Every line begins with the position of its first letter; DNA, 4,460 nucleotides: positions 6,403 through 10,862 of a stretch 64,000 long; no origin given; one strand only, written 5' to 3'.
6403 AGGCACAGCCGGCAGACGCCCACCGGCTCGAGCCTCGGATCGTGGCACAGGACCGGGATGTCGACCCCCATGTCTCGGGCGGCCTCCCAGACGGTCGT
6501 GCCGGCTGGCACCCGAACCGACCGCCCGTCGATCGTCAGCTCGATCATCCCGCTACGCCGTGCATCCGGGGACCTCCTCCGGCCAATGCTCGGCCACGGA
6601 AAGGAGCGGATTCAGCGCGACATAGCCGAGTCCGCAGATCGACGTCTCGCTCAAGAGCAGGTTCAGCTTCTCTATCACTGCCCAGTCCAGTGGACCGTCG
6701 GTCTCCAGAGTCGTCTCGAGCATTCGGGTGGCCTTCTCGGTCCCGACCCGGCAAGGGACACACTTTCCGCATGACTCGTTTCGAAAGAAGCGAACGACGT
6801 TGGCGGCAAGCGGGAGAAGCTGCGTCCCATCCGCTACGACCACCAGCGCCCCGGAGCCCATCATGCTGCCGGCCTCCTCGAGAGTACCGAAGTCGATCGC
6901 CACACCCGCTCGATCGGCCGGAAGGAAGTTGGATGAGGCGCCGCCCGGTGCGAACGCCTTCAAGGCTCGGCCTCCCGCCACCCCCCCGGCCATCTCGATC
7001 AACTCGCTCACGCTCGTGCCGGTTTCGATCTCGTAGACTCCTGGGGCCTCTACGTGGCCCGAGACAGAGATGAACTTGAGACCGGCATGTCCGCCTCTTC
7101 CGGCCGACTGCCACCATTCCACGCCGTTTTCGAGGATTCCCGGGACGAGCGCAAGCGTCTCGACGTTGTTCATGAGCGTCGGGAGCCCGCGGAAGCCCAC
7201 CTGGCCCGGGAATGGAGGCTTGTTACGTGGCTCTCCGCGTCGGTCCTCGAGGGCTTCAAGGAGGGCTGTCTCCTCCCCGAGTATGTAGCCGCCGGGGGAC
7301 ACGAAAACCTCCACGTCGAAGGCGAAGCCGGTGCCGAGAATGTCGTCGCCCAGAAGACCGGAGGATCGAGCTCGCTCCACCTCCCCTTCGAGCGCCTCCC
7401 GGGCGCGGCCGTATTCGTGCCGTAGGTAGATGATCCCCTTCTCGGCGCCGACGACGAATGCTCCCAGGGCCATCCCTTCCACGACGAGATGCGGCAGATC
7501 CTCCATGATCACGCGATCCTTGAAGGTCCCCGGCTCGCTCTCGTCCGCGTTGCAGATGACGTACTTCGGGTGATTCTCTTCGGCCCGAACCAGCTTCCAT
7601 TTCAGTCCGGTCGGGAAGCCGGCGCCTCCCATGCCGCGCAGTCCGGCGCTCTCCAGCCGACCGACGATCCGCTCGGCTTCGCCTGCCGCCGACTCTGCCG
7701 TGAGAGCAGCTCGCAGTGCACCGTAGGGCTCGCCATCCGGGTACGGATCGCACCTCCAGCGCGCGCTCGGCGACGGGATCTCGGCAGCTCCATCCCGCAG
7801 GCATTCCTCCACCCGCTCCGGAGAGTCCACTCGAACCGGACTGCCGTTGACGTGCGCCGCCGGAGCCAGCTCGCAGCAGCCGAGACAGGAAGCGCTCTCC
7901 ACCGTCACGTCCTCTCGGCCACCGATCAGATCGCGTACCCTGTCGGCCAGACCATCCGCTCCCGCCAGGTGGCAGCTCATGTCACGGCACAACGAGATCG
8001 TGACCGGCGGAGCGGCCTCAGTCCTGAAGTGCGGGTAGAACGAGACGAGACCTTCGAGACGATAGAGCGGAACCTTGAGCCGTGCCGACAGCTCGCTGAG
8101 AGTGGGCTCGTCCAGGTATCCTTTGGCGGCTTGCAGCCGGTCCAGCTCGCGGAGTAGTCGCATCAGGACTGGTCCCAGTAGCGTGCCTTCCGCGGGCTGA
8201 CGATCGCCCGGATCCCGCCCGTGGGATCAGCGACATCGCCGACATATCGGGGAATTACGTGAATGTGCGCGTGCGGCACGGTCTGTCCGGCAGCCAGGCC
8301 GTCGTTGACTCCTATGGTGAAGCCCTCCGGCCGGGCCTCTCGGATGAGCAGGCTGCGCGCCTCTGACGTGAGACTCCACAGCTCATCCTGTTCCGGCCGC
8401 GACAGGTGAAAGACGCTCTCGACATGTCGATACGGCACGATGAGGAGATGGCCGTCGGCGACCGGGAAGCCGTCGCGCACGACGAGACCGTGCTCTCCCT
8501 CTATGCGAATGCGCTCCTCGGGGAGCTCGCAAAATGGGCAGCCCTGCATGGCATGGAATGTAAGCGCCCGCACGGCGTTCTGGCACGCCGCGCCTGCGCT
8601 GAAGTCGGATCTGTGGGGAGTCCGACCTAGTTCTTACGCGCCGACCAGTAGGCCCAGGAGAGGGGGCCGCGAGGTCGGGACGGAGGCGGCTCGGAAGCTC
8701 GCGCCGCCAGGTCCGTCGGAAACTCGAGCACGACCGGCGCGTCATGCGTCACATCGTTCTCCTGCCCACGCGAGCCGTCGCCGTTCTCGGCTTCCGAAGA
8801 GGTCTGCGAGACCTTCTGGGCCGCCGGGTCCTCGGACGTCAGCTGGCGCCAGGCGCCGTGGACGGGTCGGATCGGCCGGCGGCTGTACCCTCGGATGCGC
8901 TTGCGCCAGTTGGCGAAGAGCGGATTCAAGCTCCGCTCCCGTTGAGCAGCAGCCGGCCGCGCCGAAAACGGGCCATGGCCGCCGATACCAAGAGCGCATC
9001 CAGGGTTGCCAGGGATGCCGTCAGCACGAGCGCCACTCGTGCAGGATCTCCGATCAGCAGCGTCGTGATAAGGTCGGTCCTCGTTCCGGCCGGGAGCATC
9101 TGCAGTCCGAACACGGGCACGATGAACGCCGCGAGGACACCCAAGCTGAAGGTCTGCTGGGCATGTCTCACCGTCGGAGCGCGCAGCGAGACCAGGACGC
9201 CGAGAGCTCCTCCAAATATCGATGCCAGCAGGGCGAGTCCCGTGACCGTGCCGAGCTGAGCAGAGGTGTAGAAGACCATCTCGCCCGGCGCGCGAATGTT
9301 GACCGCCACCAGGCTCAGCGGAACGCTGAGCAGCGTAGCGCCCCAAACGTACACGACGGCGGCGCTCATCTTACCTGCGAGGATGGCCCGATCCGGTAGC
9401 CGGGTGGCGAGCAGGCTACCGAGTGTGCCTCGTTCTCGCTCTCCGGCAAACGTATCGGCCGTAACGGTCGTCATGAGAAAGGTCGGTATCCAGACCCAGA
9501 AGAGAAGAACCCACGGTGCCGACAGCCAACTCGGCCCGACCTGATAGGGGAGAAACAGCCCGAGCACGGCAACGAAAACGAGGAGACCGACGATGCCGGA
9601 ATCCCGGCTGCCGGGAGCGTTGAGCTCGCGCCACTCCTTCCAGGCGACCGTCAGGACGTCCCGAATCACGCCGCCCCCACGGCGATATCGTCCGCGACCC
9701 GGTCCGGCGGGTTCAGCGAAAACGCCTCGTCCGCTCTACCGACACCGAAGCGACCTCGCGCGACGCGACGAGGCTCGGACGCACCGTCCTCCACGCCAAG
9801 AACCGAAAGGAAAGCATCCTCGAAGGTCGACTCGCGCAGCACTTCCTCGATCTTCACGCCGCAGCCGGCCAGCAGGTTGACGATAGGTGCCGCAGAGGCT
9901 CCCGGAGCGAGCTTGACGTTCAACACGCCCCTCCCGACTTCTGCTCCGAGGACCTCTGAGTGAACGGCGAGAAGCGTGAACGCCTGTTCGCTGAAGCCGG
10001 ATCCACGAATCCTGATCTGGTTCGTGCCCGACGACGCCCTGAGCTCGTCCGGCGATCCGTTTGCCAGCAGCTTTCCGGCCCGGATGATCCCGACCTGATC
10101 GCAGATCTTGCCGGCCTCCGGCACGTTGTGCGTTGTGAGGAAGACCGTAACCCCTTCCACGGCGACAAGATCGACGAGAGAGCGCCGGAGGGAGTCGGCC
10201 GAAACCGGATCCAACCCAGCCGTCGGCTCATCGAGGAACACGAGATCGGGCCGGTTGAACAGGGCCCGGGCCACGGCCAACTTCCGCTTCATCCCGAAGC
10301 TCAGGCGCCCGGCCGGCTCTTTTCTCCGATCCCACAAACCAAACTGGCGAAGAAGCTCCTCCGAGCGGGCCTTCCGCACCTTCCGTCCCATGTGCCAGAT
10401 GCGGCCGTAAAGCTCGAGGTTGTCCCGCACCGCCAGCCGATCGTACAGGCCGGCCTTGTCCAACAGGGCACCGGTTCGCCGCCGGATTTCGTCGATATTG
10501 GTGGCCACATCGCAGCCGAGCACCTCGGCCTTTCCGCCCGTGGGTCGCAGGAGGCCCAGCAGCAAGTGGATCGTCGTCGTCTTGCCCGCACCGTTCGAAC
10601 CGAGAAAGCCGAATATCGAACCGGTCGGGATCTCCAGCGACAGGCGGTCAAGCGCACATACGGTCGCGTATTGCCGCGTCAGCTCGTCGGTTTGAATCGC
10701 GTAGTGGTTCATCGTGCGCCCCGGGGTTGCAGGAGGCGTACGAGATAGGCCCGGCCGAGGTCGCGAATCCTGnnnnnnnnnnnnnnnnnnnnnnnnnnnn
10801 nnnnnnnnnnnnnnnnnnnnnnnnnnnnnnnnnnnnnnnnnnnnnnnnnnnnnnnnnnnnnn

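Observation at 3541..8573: NAD-linked formate dehydrogenase operon with a split alpha subunit, a NuoE-NuoF fusion and a leading HIT gene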

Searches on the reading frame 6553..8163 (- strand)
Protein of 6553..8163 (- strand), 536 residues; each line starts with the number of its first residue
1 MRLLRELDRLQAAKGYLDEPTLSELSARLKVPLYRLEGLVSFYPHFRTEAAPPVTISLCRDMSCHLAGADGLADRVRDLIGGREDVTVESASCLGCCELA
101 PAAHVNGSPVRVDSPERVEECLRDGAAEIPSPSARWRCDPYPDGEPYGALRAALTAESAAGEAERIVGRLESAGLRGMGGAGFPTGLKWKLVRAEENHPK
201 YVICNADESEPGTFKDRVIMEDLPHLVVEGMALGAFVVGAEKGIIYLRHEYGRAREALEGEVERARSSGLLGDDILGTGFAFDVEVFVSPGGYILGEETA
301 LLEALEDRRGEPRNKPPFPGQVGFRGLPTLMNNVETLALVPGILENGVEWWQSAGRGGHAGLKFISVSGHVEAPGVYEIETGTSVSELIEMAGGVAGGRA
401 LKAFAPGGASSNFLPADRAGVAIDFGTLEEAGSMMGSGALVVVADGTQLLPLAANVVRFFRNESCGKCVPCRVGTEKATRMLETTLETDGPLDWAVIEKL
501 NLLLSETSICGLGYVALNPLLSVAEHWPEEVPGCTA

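Call 8: search_protein_families(library=pfam, proteins=[window:6553-8163:-], max_evalue=0.01)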
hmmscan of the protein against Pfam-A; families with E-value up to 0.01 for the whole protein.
window:6553-8163:- (536 aa): 5 families
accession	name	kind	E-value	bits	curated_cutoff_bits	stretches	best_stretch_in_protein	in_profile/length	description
PF01512.22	Complex1_51K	-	1.1e-43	149.1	31.2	1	171-341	2-149/150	Nuo51 FMN-binding domain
PF01257.25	2Fe-2S_thioredx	-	4.7e-22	78.8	24.8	1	3-123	15-142/145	Thioredoxin-like [2Fe-2S] ferredoxin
PF10589.14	NADH_4Fe-4S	-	8.8e-20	70.8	23.5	1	452-531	2-82/85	NADH-ubiquinone oxidoreductase-F iron-sulfur binding region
PF10531.15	SLBB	-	2.2e-10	40.6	27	1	365-400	2-37/55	SLBB domain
PF22461.2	SLBB_2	-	6.6e-08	33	27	1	365-423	3-63/79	SLBB domain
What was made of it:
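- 6553..8163 (-): Beta subunit, a NuoE-NuoF fusion (536 aa). It carries a thioredoxin-like [2Fe-2S] domain, an FMN/NAD(H) site and a [4Fe-4S] cluster. Pfam 2Fe-2S_thioredx, Complex1_51K, SLBB and NADH_4Fe-4S (call 8).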

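Call 9: search_protein_families(library=ncbifam, proteins=[window:6553-8163:-], max_evalue=0.01)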
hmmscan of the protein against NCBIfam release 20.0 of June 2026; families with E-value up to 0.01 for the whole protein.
window:6553-8163:- (536 aa): 16 families
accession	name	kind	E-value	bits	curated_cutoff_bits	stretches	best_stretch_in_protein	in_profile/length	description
TIGR01959.1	nuoF_fam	equivalog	1.7e-125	418.7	558.65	1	136-530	12-405/410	NADH-quinone oxidoreductase subunit NuoF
NF008436.0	PRK11278.1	equivalog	3.5e-100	336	749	1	140-530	29-421/448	NADH-quinone oxidoreductase subunit NuoF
NF010120.0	PRK13596.1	equivalog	4e-98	328.8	389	1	162-531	39-413/433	NADH-quinone oxidoreductase subunit NuoF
NF004638.0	PRK05988.1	equivalog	1.1e-16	61.1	198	1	3-122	28-154/159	formate dehydrogenase subunit gamma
TIGR01958.1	nuoE_fam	subfamily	3e-16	59.9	142.4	1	3-123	18-145/148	NADH-quinone oxidoreductase subunit NuoE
NF005722.0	PRK07539.1-2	equivalog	1.1e-14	54.8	141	1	6-123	30-154/157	NADH-quinone oxidoreductase subunit NuoE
TIGR01945.1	rnfC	subfamily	1.5e-12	46.8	245.95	1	160-259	118-215/435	RnfABCDGE type electron transport complex subunit C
NF003454.1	PRK05035.1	equivalog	1.5e-12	46.8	345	1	155-268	115-222/556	electron transport complex subunit RsxC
TIGR04481.1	PR_assoc_PrdC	equivalog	2.8e-11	42.9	490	1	164-263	74-169/425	proline reductase-associated electron transfer protein PrdC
NF005747.0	PRK07571.1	equivalog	2.2e-10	40.5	224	1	4-123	40-166/173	bidirectional hydrogenase complex protein HoxE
NF005725.0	PRK07539.1-5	equivalog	6e-08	32.6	220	1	9-111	47-157/174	NADH-quinone oxidoreductase subunit NuoE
NF005721.0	PRK07539.1-1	equivalog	1.2e-05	24.8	308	1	7-131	52-186/292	NADH-quinone oxidoreductase subunit NuoE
NF005724.0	PRK07539.1-4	equivalog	2.2e-05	24.4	280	1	9-124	48-171/240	NADH-quinone oxidoreductase subunit NuoE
NF005723.0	PRK07539.1-3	equivalog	0.00011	22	226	1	10-109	33-139/158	NADH-quinone oxidoreductase subunit NuoE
TIGR03028.1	EpsE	equivalog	0.0036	16.6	262.65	1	365-396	81-112/239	polysaccharide export protein EpsE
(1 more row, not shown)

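Call 67: search_solved_structures(query=window:6553-8163:-, max_evalue=1e-40)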
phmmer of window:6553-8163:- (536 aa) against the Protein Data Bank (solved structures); distinct sequences matched with E-value up to 1e-40: 61 (the best 60 are shown).
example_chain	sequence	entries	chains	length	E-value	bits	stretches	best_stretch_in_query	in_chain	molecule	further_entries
7e5z_B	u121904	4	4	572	8.4e-103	348.3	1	4-532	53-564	Tungsten-containing formate dehydrogenase beta subunit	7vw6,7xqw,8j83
7t2r_B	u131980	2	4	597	8.2e-100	338.4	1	163-530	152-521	NiFe hydrogenase subunit B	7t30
7p5h_B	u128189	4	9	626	1.4e-98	334.3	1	147-530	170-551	Fe-hydrogenase, subunit beta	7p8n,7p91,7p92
7q4v_B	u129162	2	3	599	7.9e-96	325.2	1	165-530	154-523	Iron hydrogenase HydB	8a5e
7q4w_B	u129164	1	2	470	3.3e-95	323.2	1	165-530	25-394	Iron hydrogenase HydB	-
7p64_F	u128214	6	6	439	3.4e-95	323.2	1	139-531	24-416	NADH-quinone oxidoreductase subunit F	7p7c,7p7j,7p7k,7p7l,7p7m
7p61_F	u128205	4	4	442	3.5e-95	323.1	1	139-531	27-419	NADH-quinone oxidoreductase subunit F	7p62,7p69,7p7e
7awt_F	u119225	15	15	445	3.5e-95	323.1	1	139-531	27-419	NADH-quinone oxidoreductase subunit F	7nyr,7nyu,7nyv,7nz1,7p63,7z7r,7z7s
9q8i_F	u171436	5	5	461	4e-95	322.9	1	139-531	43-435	NADH-quinone oxidoreductase subunit F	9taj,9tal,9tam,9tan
8a6t_B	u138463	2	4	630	2.7e-94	320.2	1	151-530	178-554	Electron bifurcating hydrogenase subunit HydB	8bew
9bov_B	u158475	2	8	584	3.9e-92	313.1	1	139-530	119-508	NADH dehydrogenase (Quinone)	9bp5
2fug_1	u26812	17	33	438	6.5e-91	309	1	163-529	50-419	NADH-quinone oxidoreductase chain 1 | NADH-QUINONE OXIDOREDUCTASE SUBUNIT 1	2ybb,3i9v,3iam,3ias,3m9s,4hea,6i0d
9n5u_B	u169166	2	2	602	1.3e-90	308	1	162-530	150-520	NfnB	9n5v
9mqx_B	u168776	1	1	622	4.3e-90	306.3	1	164-531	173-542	NADH:ubiquinone oxidoreductase, NADH-binding (51 kD) subunit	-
8oh5_B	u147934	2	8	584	1.1e-89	305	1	139-530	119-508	NAD-reducing hydrogenase subunit HoxF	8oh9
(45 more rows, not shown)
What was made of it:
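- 6553..8163 (-): The best solved match is the tungsten FDH beta subunit 7E5Z_B over residues 4-532, 348 bits (call 67).
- On Fdh1AB-type NAD-linked FDH: 7E5Z_B aligns over residues 4-532 (call 67).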

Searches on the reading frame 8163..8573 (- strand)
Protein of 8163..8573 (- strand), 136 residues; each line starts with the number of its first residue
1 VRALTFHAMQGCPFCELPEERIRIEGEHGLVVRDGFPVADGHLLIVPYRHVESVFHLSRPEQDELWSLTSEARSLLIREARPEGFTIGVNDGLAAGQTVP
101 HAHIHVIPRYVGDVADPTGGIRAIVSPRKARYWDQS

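Call 8: search_protein_families(library=pfam, proteins=[window:8163-8573:-], max_evalue=0.01)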
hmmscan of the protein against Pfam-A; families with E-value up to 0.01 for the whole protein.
window:8163-8573:- (136 aa): 2 families
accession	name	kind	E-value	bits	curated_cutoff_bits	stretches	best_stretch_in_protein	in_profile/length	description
PF01230.28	HIT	-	1.5e-18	67.7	21.5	1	23-110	9-96/98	HIT domain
PF11969.13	DcpS_C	-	3.7e-09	37.5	24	1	19-107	13-100/114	Scavenger mRNA decapping enzyme C-term binding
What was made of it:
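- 8163..8549 (-): HIT-family gene (128 aa from the ATG; an alternative GTG start lies at 8573). Histidine triad HAHIHV at 8256..8273. First gene of the operon; its stop overlaps the next start (TGATG). Pfam HIT scores 67.7 bits (call 8).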

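Call 9: search_protein_families(library=ncbifam, proteins=[window:8163-8573:-], max_evalue=0.01)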
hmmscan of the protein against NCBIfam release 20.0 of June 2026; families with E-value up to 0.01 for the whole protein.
window:8163-8573:- (136 aa): 3 families
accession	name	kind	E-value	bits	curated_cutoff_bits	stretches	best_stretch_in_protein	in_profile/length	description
NF052622.1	ATPAdlTfActino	equivalog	2e-18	66.5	290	1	22-114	54-147/176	ATP adenylyltransferase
NF045834.1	M_plasma_HinT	exception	3.7e-13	50.2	130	1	25-109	17-101/102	histidine triad protein HinT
NF007965.0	PRK10687.1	equivalog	0.0056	16.8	206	1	31-107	28-105/119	purine nucleoside phosphoramidase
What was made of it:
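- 8163..8549 (-): NCBIfam ATP adenylyltransferase scores only 66.5 against a cutoff of 290 (call 9).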

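Call 90: search_solved_structures(query=window:8163-8549:-, max_evalue=0.001, show_alignments=1)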
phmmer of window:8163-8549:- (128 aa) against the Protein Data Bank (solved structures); distinct sequences matched with E-value up to 0.001: 40.
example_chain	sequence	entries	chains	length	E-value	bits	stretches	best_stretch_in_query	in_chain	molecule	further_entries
3wo5_A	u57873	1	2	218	2.8e-16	62.8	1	5-107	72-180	AP-4-A phosphorylase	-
6af2_A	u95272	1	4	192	6.9e-16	61.6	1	15-108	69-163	HIT domain-containing protein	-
3ano_A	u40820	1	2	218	7.4e-16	61.5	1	5-107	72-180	AP-4-A phosphorylase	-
1ems_A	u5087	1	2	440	1e-14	57.8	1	8-108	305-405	NIT-FRAGILE HISTIDINE TRIAD FUSION PROTEIN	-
3imi_A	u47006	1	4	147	1.9e-13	53.7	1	3-103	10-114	HIT family protein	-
1fhi_A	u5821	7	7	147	3.1e-12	49.8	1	25-106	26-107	FRAGILE HISTIDINE TRIAD PROTEIN | FRAGILE HISTIDINE PROTEIN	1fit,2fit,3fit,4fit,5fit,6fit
2eo4_A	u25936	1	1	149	1.4e-11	47.6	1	15-110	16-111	150aa long hypothetical histidine triad nucleotide-binding protein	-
1y23_A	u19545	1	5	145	2.9e-11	46.6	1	4-103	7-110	Histidine triad protein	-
2fhi_A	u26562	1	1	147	3e-11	46.6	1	25-106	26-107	FRAGILE HISTIDINE TRIAD PROTEIN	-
7p8p_A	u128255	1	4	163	3.1e-11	46.5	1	23-106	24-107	Bis(5'-adenosyl)-triphosphatase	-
9uch_A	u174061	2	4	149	3.2e-11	46.5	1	25-106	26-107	Bis(5'-adenosyl)-triphosphatase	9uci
3l7x_A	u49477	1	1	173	2.8e-10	43.4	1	3-104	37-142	Putative Hit-like protein involved in cell-cycle regulation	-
3o0m_A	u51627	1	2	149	8.2e-10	41.9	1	4-108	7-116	HIT family protein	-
3oj7_A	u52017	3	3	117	1.7e-09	40.9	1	3-99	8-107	Putative histidine triad family protein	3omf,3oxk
5uvm_A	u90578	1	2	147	2.9e-08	36.9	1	2-99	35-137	Histidine triad (HIT) protein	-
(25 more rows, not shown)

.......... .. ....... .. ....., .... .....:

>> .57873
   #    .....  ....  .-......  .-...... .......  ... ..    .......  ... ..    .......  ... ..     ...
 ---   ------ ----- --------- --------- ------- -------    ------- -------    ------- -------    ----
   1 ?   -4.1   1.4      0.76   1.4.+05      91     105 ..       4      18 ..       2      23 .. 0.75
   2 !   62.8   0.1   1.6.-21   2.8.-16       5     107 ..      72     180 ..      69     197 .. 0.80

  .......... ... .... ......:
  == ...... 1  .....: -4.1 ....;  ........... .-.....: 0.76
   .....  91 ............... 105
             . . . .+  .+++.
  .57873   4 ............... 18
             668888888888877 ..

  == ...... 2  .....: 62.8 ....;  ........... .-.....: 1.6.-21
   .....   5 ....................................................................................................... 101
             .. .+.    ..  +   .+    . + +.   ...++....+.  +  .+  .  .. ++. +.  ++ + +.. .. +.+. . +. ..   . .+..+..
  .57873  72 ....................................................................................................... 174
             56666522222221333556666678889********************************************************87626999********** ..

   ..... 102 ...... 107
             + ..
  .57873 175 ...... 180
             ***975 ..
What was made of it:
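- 8163..8549 (-): The nearest solved relative is Ap4A phosphorylase Rv2613c, 3WO5, at 62.8 bits, in the Fhit branch (call 90).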

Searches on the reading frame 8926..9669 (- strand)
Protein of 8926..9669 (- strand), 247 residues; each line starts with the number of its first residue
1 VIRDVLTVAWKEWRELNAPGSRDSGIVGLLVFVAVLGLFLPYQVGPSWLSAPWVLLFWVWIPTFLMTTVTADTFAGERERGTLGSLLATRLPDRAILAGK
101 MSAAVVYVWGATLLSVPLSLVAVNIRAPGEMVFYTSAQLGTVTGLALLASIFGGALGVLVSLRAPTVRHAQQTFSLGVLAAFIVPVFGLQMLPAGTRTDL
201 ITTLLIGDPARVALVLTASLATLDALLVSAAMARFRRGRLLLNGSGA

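Call 77: search_protein_families(library=pfam, proteins=[window:8926-9669:-], max_evalue=0.001)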
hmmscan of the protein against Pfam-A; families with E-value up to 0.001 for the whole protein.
window:8926-9669:- (247 aa): 1 family
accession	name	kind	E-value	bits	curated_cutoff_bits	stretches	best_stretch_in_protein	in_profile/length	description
PF12679.13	ABC2_membrane_2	-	3.1e-08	33.6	27.2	1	66-225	82-247/283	ABC-2 family transporter protein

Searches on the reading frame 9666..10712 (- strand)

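Call 77: search_protein_families(library=pfam, proteins=[window:9666-10712:-], max_evalue=0.001)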
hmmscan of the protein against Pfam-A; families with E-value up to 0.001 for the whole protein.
window:9666-10712:- (348 aa): 3 families
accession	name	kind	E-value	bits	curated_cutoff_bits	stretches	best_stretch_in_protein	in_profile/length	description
PF00005.33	ABC_tran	-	1.8e-28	100.3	25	1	21-165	1-137/137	ABC transporter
PF13304.12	AAA_21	-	1.4e-14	55.3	27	1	124-198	225-300/304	AAA domain, putative AbiEii toxin, Type IV TA system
PF13732.12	DrrA1-3_C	-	0.00054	21.1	27.4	0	219-301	1-77/81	ATP-binding protein DrrA1-3-like, C-terminal domain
